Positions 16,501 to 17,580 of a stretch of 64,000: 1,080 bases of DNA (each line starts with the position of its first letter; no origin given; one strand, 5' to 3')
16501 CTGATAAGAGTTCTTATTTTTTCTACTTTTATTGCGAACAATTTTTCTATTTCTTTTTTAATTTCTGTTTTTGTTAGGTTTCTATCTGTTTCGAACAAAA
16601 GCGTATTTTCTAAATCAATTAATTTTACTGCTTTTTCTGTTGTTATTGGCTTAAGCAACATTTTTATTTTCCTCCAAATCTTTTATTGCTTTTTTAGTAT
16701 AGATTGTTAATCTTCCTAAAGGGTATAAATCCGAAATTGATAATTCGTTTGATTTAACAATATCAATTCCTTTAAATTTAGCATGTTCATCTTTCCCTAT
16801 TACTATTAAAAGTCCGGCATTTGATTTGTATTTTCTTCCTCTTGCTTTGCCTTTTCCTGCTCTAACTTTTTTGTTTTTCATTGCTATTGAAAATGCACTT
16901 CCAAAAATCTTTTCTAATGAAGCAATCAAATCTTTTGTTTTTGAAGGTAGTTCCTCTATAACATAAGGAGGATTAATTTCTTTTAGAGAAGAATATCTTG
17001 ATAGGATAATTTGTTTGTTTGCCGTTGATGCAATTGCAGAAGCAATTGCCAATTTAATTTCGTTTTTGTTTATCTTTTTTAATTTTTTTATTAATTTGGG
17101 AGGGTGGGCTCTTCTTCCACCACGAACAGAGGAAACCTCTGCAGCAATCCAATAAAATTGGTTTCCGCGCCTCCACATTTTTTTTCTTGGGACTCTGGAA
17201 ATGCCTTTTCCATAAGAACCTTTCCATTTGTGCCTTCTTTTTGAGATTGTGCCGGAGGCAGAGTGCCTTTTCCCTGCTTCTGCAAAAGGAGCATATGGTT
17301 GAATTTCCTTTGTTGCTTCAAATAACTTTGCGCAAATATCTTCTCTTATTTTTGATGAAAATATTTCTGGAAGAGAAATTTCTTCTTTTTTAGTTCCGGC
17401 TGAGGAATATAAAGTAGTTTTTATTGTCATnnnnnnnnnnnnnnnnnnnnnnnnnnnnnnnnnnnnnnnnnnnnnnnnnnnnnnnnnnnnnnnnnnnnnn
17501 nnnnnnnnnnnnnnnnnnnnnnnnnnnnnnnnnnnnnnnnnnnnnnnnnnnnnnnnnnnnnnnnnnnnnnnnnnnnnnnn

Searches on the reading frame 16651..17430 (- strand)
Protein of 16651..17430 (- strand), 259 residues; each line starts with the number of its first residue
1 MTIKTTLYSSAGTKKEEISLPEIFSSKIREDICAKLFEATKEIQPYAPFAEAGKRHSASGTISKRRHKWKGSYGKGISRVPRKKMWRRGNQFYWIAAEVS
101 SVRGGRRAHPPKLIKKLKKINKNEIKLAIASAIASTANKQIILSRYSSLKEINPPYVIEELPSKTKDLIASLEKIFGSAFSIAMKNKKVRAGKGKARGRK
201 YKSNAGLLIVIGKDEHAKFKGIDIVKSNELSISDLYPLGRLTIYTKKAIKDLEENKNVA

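Call 54: search_protein_families(library=pfam, proteins=[window:16651-17430:-], max_evalue=0.001)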
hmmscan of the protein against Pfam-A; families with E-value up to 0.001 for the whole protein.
window:16651-17430:- (259 aa): 1 family
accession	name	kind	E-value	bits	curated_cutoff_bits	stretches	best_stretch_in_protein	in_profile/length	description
PF00573.27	Ribosomal_L4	-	3.7e-20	72.8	25.8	1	19-254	2-189/190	Ribosomal protein L4/L1 family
